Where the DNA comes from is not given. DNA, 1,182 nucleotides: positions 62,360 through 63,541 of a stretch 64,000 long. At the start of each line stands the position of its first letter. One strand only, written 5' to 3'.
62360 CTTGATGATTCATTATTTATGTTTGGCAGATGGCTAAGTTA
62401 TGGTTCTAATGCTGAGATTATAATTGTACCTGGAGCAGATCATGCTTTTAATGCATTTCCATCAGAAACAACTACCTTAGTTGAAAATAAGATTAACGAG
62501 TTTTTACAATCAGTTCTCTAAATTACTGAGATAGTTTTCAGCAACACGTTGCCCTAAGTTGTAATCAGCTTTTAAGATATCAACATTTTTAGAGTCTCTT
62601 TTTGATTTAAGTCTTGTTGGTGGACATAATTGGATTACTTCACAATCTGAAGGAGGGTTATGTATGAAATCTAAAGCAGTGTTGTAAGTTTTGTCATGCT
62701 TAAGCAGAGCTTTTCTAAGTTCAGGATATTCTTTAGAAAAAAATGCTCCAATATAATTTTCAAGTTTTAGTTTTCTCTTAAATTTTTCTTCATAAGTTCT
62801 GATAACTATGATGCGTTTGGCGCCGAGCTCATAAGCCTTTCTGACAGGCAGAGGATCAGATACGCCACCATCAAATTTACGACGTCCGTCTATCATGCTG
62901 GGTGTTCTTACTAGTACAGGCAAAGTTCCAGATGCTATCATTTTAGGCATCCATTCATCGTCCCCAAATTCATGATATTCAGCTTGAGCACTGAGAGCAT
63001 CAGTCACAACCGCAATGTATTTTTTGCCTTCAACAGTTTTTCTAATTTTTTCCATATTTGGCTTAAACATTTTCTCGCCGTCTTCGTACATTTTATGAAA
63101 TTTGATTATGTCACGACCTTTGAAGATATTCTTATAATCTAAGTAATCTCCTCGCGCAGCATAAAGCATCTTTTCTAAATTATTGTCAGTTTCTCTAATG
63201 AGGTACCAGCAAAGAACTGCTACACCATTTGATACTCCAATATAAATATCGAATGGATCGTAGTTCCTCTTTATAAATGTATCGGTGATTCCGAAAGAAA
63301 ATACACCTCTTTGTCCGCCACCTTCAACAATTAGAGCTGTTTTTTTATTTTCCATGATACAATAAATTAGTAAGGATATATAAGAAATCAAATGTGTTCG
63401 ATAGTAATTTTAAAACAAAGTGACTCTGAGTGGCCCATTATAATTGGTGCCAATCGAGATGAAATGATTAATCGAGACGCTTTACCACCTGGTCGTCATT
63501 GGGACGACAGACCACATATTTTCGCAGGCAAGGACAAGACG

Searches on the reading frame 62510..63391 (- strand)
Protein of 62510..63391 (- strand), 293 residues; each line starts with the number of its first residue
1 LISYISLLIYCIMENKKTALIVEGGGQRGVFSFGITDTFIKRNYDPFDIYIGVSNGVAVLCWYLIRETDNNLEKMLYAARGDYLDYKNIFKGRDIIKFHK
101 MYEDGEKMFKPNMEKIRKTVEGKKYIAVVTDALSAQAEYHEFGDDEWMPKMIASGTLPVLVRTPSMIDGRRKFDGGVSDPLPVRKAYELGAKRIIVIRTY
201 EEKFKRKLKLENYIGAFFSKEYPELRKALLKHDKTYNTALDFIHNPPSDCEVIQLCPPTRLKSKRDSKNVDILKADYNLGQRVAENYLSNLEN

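Call 53: search_protein_families(library=pfam, proteins=[window:62510-63391:-], max_evalue=0.00001)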
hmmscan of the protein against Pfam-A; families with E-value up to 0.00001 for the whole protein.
window:62510-63391:- (293 aa): 2 families
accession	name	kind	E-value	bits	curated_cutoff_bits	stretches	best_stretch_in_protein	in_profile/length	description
PF19890.4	DUF6363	-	8.9e-19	67.5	26.4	1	222-292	1-71/75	Domain of unknown function (DUF6363)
PF01734.28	Patatin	-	1.2e-11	45.7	27.7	1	20-186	1-190/191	Patatin-like phospholipase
